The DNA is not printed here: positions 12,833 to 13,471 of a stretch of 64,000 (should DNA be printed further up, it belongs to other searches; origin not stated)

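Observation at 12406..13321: NUDIX hydrolase and DUF360/holin-4-like membrane protein coupled by ATGA overlaps to the split ClpC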

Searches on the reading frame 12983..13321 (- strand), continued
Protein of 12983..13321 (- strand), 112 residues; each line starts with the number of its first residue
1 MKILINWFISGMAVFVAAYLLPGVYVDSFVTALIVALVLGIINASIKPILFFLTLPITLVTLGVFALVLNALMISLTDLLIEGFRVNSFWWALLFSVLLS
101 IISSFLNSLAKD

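Call 21: find_encoding_contigs(protein=P0011, flank=10000, max_places=2)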
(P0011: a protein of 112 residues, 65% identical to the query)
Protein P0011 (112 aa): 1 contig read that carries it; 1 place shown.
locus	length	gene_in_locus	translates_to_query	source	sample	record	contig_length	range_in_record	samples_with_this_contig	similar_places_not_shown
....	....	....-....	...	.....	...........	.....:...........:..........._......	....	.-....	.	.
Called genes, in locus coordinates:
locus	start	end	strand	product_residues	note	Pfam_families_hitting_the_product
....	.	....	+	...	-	?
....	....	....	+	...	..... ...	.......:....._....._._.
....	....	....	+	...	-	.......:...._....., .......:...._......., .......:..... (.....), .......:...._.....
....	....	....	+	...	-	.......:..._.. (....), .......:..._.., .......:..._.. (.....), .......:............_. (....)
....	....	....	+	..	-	-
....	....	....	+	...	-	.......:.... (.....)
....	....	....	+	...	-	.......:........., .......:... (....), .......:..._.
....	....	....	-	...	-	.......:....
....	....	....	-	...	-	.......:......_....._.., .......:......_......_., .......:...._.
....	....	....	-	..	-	-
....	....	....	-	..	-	?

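Call 34: search_protein_families(library=pfam, alignment_id=A2, max_evalue=0.001)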
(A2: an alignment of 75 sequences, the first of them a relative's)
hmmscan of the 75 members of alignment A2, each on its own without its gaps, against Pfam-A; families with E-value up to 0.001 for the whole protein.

A. member 1, L008:2231-2428:+ (65 aa): 0 families

B. families by the number of members that match (of 75 scanned): 83 families (the first 25 are shown)
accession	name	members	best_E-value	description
PF13482.12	RNase_H_2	7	3e-08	RNase_H superfamily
PF00929.31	RNase_T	6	7.1e-35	Exonuclease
PF05193.26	Peptidase_M16_C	6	2.3e-34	Peptidase M16 inactive domain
PF00675.25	Peptidase_M16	6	3.6e-12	Insulinase (Peptidase family M16)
PF01541.30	GIY-YIG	6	6.1e-08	GIY-YIG catalytic domain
PF00132.30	Hexapep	5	4e-23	Bacterial transferase hexapeptide (six repeats)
PF25084.1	LbH_EIF2B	5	1.9e-13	EIF2B subunit epsilon LbH domain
PF21688.3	FAD-depend_C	4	1.4e-71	FAD-dependent protein, C-terminal domain-like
PF07992.20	Pyr_redox_2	4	4.3e-33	Pyridine nucleotide-disulphide oxidoreductase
PF00561.26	Abhydrolase_1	4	4e-31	alpha/beta hydrolase fold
PF12697.13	Abhydrolase_6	4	6.5e-18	Alpha/beta hydrolase family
PF12146.15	Hydrolase_4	4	8e-16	Serine aminopeptidase, S33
PF00890.30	FAD_binding_2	4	2.4e-14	FAD binding domain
PF13738.12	Pyr_redox_3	4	3.2e-14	Pyridine nucleotide-disulphide oxidoreductase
PF01266.30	DAO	4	2.3e-13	FAD dependent oxidoreductase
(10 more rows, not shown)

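Call 35: search_protein_families(library=pfam, alignment_id=A3, max_evalue=0.001)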
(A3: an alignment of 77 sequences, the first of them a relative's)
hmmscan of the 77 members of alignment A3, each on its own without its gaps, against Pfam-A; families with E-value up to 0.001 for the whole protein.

A. member 1, L007:369-980:+ (203 aa): 1 family
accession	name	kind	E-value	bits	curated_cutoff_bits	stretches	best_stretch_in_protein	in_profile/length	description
PF07690.21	MFS_1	-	1.4e-17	64.1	33.4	1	27-198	5-172/347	Major Facilitator Superfamily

B. families by the number of members that match (of 77 scanned): 80 families (the first 25 are shown)
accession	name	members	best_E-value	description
PF00676.26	E1_dh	10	1.8e-80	Dehydrogenase E1 component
PF13292.11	DXP_synthase_N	10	1.8e-06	1-deoxy-D-xylulose-5-phosphate synthase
PF02779.29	Transket_pyr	9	2.2e-38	Transketolase, pyrimidine binding domain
PF02780.25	Transketolase_C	9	1.3e-28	Transketolase, C-terminal domain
PF05697.18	Trigger_N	7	2.1e-38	Bacterial trigger factor protein (TF)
PF05698.19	Trigger_C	7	1.8e-08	Bacterial trigger factor protein (TF) C-terminus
PF02775.26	TPP_enzyme_C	7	8.5e-05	Thiamine pyrophosphate enzyme, C-terminal TPP binding domain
PF13509.12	S1_2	5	1.2e-33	S1 domain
PF17783.7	CvfB_WH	5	1.7e-24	CvfB-like winged helix domain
PF00575.29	S1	4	4.9e-06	S1 RNA binding domain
PF11751.14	PorP_SprF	3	1.9e-67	Type IX secretion system membrane protein PorP/SprF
PF13561.12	adh_short_C2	3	4.5e-45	Enoyl-(Acyl carrier protein) reductase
PF00106.31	adh_short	3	5.6e-39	short chain dehydrogenase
PF08659.16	KR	3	1.3e-11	KR domain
PF02353.26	CMAS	2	1.4e-81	Mycolic acid cyclopropane synthetase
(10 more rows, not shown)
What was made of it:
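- Immediate neighbours of DUF360 in 75-77 species are a mixed bag of housekeeping genes (calls 34, 35).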

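Call 36: search_protein_families(library=padloc, proteins=[window:12983-13321:-], max_evalue=0.01)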
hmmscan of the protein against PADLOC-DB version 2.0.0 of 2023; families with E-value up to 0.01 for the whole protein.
window:12983-13321:- (112 aa): 0 families

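Call 37: search_protein_families(library=phrogs, proteins=[window:12983-13321:-], max_evalue=0.01)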
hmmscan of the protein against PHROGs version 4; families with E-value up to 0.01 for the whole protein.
window:12983-13321:- (112 aa): 0 families

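Call 40: search_solved_structures(query=A1, max_evalue=1)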
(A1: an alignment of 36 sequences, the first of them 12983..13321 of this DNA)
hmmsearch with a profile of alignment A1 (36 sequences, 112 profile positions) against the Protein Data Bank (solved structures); distinct sequences matched with E-value up to 1: 0.
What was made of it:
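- Tried and rejected: A profile search against PDB sequences also gave nothing (call 40).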

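Call 42: find_encoding_contigs(protein=P0016, flank=7000, max_places=1)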
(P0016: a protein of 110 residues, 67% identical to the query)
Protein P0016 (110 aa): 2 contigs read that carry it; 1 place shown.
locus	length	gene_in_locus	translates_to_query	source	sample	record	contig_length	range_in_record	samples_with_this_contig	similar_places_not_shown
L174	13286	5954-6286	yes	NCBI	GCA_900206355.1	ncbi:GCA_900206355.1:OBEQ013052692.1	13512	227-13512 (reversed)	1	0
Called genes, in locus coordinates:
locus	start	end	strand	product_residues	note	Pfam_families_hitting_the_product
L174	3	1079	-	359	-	?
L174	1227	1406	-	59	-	PF20106:DUF6496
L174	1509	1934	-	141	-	PF08922:DUF1905, PF13376:OmdA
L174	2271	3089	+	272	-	-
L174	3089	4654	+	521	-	PF02366:PMT, PF13231:PMT_2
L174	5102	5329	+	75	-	-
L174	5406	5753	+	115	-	-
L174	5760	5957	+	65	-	-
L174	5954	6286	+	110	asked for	PF04020:Phage_holin_4_2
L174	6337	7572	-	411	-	-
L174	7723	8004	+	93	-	PF04365:BrnT_toxin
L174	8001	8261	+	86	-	PF12441:CopG_antitoxin (weak)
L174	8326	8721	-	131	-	PF00293:NUDIX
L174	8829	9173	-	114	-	PF06305:LapA_dom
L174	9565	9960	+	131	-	PF13181:TPR_8 (faint), PF13414:TPR_11 (weak), PF13371:TPR_9 (weak), PF13431:TPR_17 (weak), PF00515:TPR_1, PF07719:TPR_2 (weak), PF13432:TPR_16 (weak)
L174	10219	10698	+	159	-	PF06983:3-dmu-9_3-mt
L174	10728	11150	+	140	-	PF10604:Polyketide_cyc2, PF08327:AHSA1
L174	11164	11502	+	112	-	-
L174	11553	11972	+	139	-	PF00903:Glyoxalase, PF06983:3-dmu-9_3-mt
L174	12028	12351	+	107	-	-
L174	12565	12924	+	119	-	-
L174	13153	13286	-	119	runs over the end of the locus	?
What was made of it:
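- Tried and rejected: A different 131-aa NUDIX lies 2 kb from DUF360 on the opposite strand in L174 (call 42).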

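Call 43: find_encoding_contigs(protein=P0019, flank=7000, max_places=1)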
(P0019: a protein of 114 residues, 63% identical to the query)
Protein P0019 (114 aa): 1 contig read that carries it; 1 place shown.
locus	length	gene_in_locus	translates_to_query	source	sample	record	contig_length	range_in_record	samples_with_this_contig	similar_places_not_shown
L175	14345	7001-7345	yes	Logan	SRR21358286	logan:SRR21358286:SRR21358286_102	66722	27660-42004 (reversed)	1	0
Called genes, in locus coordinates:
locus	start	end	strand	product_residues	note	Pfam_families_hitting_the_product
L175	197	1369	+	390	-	PF00270:DEAD, PF04851:ResIII (weak), PF00271:Helicase_C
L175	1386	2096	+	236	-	-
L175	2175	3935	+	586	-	PF02683:DsbD_TM, PF08534:Redoxin, PF00578:AhpC-TSA, PF13905:Thioredoxin_8, PF17991:Thioredoxin_10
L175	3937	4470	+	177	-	PF01641:SelR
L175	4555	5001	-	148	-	PF00376:MerR, PF13411:MerR_1, PF09278:MerR-DNA-bind (weak)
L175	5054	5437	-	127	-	PF01325:Fe_dep_repress, PF02082:Rrf2 (weak), PF01047:MarR (weak), PF12802:MarR_2 (faint), PF02742:Fe_dep_repr_C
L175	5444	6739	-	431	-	PF01566:Nramp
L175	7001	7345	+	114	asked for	PF04020:Phage_holin_4_2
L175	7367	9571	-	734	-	-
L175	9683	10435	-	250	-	-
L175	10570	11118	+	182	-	-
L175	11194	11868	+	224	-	-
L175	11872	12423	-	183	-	PF01464:SLT (weak), PF06737:Transglycosylas (weak)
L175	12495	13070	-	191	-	PF01625:PMSR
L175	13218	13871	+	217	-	PF04294:VanW (weak)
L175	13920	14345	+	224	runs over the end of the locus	PF00072:Response_reg, PF00486:Trans_reg_C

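Call 55: search_protein_families(library=pfam, proteins=[L039:852-2204:+, L039:2307-2990:+, L039:3001-4236:+, L039:4434-6026:+], max_evalue=0.00001)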
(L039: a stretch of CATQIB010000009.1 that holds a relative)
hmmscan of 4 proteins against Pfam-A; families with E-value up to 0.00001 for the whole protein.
L039:852-2204:+ (450 aa): 2 families
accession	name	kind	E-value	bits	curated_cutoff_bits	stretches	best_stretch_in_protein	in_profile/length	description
PF05697.18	Trigger_N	-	8.6e-37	127.1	22.2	1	11-155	1-143/144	Bacterial trigger factor protein (TF)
PF05698.19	Trigger_C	-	8.9e-07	29.5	22.7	1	278-408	1-154/162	Bacterial trigger factor protein (TF) C-terminus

L039:2307-2990:+ (227 aa): 1 family
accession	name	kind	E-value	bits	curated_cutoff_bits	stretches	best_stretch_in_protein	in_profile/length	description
PF00574.28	CLP_protease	-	9.4e-79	263.9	20.2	1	48-224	5-181/182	Clp protease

L039:3001-4236:+ (411 aa): 6 families
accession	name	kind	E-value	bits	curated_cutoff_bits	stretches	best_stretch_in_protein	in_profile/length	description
PF07724.20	AAA_2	-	5.1e-32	111.6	27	1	108-303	3-165/166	AAA domain (Cdc48 subfamily)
PF00004.35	AAA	-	1.7e-17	64.6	21.2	1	111-243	1-107/131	ATPase family associated with various cellular activities (AAA)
PF06689.19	zf-C4_ClpX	-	6.3e-15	55.2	27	1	7-41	2-37/39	ClpX C4-type zinc finger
PF10431.15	ClpB_D2-small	-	5e-11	42.9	21.9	1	310-387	1-74/81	C-terminal, D2-small domain, of ClpB protein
PF07728.20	AAA_5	-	5.4e-07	30.1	22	0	110-187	1-80/139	AAA domain (dynein-related subfamily)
PF00493.29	MCM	-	1.2e-06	28.2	23.3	1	64-188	17-136/224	MCM P-loop domain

L039:4434-6026:+ (530 aa): 2 families
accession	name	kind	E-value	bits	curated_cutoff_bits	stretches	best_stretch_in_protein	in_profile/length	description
PF13598.12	DUF4139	-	1.4e-52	178.9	31.8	1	212-522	1-205/205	Domain of unknown function (DUF4139)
PF13600.11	DUF4140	-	5.3e-17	62.5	27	1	29-127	1-98/98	N-terminal domain of unknown function (DUF4140)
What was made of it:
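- An independent juxtaposition of DUF360 with tig-clpP-clpX exists in Flavobacteriaceae (calls 35, 55).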

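Call 56: predict_structure(alignment_id=A1)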
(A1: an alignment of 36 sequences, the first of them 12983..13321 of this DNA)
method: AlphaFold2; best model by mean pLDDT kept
length: 112 residues; sequences in the alignment: 36
mean_pLDDT: 91.2   pTM: 0.78
mean pLDDT of the five models: 91.2, 91.1, 90.5, 89.6, 86.5
residues with pLDDT >= 90: 90; 70-90: 21; 50-70: 1; < 50: 0
segments of 3 or more residues with pLDDT < 50: none
pLDDT, mean of each block of 10 residues (from residue 1): 87 94 93 94 91 91 90 94 93 94 88 63
secondary structure, 60 per line:
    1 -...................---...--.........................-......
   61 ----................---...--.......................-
elements in order: H2-20 E24-26 H29-53 H55-60 H65-80 E84-86 H89-111
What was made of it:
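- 12983..13321 (-): DUF360 / PF04020 (YvlD/LiaZ family) four-helix membrane protein, 112 aa, with an internal helix-strand-helix duplication. AlphaFold model pLDDT 91.2 (call 56).
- On PF04020 / DUF360 (YvlD/LiaZ family): The AlphaFold model has long helices at 2-20, 29-53, 65-80 and 89-111, plus a short one at 55-60, pLDDT 91 (call 56).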

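Call 59: fold_search(model_id=the predicted structure, library=viral)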
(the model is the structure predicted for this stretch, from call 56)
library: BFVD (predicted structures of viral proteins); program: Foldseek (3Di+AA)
matches with E <= 10: 21; with E <= 0.001: 0
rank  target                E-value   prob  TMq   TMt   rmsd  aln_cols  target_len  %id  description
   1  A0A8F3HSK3            1.7e+00  0.05  0.22  0.14  16.6       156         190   13  Uncharacterized protein [Ranid herpesvirus 4]
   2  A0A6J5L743            1.9e+00  0.18  0.46  0.36   5.7       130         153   12  DUF2061 domain-containing protein [uncultured Caudovirales phage]
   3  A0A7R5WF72            3.5e+00  0.04  0.27  0.20  12.1       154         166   14  Uncharacterized protein [Diachasmimorpha longicaudata entomopoxvirus]
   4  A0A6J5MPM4            5.1e+00  0.03  0.25  0.18  11.9       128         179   19  Uncharacterized protein [uncultured Caudovirales phage]
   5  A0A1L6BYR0            5.5e+00  0.03  0.26  0.18   9.9       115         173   14  Membrane protein [Mycobacterium phage MrMagoo]
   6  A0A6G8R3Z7            5.5e+00  0.03  0.26  0.22  13.1       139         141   12  Uncharacterized protein [Streptomyces phage Muntaha]
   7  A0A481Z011            5.8e+00  0.02  0.19  0.12  15.1       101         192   19  Uncharacterized protein [Mimivirus LCMiAC01]
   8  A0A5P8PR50            6.2e+00  0.03  0.21  0.23  13.7        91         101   12  Uncharacterized protein [Acinetobacter phage VB_ApiP_XC38]
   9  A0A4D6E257            6.6e+00  0.02  0.24  0.19  14.3       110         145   11  Membrane protein [Gordonia phage GodonK]
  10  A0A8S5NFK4            7.0e+00  0.04  0.26  0.32  12.3       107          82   17  Uncharacterized protein [Siphoviridae sp. ctHEr2]
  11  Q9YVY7                7.0e+00  0.03  0.29  0.15  12.6       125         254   10  Transmembrane protein [Melanoplus sanguinipes entomopoxvirus]
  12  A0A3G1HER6            7.4e+00  0.03  0.28  0.11   9.6       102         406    9  Envelope protein UL43 [Human herpesvirus 3]
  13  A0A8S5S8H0            7.9e+00  0.02  0.25  0.18  12.1       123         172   13  Uncharacterized protein [Siphoviridae sp. ctylc9]
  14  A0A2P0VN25            7.9e+00  0.02  0.27  0.19  14.7       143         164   17  TspO/MBR family protein [Tetraselmis virus 1]
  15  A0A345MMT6            8.4e+00  0.03  0.30  0.24   8.9       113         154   15  (no name in the UniProt tables at hand)
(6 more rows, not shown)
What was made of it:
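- On Phage holin: 0 BFVD matches at E<=0.001 (call 59).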

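Call 60: fold_search(model_id=the predicted structure, library=pdb)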
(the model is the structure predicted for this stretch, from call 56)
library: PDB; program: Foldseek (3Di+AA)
matches with E <= 10: 14; with E <= 0.001: 0
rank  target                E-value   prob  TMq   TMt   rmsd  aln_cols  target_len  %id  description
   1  8vhv                  4.6e+00  0.04  0.25  0.18  12.1       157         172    9  Transmembrane AMPA Receptor Regulatory Protein Subunit Gamma 2 (released 2025-01-22)
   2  8vzo_A                5.2e+00  0.05  0.30  0.12   8.5       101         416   18  Cryo-EM structure of FLVCR2 in the outward-facing state with choline bound (released 2024-05-01)
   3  7s3i_R                5.2e+00  0.02  0.21  0.11  14.8       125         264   20  Ex4-D-Ala bound to the glucagon-like peptide-1 receptor/g protein complex (conformer 2) (released 2022-01-05)
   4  9z6w_E                5.8e+00  0.04  0.27  0.23  12.0       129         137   10  The structure of TMD with 4 TARPs from all native AMPA receptor subtypes (released 2026-02-04)
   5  9qdn_F                5.8e+00  0.04  0.25  0.17  11.8        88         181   14  GluA4 in complex with TARP-2, resting state I, structure of TMD/LBD (released 2025-09-24)
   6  3jbr_E                6.6e+00  0.03  0.25  0.22  13.4       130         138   18  Cryo-EM structure of the rabbit voltage-gated calcium channel Cav1.1 complex at 4.2 angstrom (released 2015-12-30)
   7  8fp4_F                7.5e+00  0.03  0.24  0.16  11.6       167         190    9  GluA2 flip Q isoform of AMPA receptor in complex with gain-of-function TARP gamma-2, with 500mM NaCl, 330uM CTZ, and 1 (released 2024-02-28)
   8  8ayo_I                7.5e+00  0.02  0.24  0.17  14.3       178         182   11  Open state GluA1/A2 AMPA receptor in complex with TARP gamma 8 and ligand JNJ-61432059 (released 2023-04-19)
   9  9u5a                  7.9e+00  0.03  0.29  0.11   9.4       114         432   18  Cryo-EM structure of human OAT4 in complex with DHEAS (released 2025-06-18)
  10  8ayl_I                8.5e+00  0.02  0.24  0.16  14.2       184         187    9  Resting state GluA1/A2 AMPA receptor in complex with TARP gamma 8 and ligand JNJ-61432059 (released 2023-04-19)
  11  8fps_E                9.0e+00  0.03  0.25  0.16  12.1        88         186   14  GluA2 flip Q isoform N619K mutant of AMPA receptor in complex with gain-of-function TARP gamma-2, with 10mM CaCl2, 150 (released 2024-02-28)
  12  7ew4_R                9.0e+00  0.01  0.18  0.10  14.7       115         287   14  Cryo-EM structure of CYM-5541-bound Sphingosine 1-phosphate receptor 3 in complex with Gi protein (released 2021-09-29)
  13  6z3w_D                9.6e+00  0.03  0.25  0.30   8.0        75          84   19  Human ER membrane protein complex (released 2020-07-15)
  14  8fp4_E                9.6e+00  0.02  0.24  0.16  11.6       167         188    7  GluA2 flip Q isoform of AMPA receptor in complex with gain-of-function TARP gamma-2, with 500mM NaCl, 330uM CTZ, and 1 (released 2024-02-28)
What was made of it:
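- Tried and rejected: Fold searches of a confident DUF360 model against BFVD and PDB gave nothing significant (calls 59, 60).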
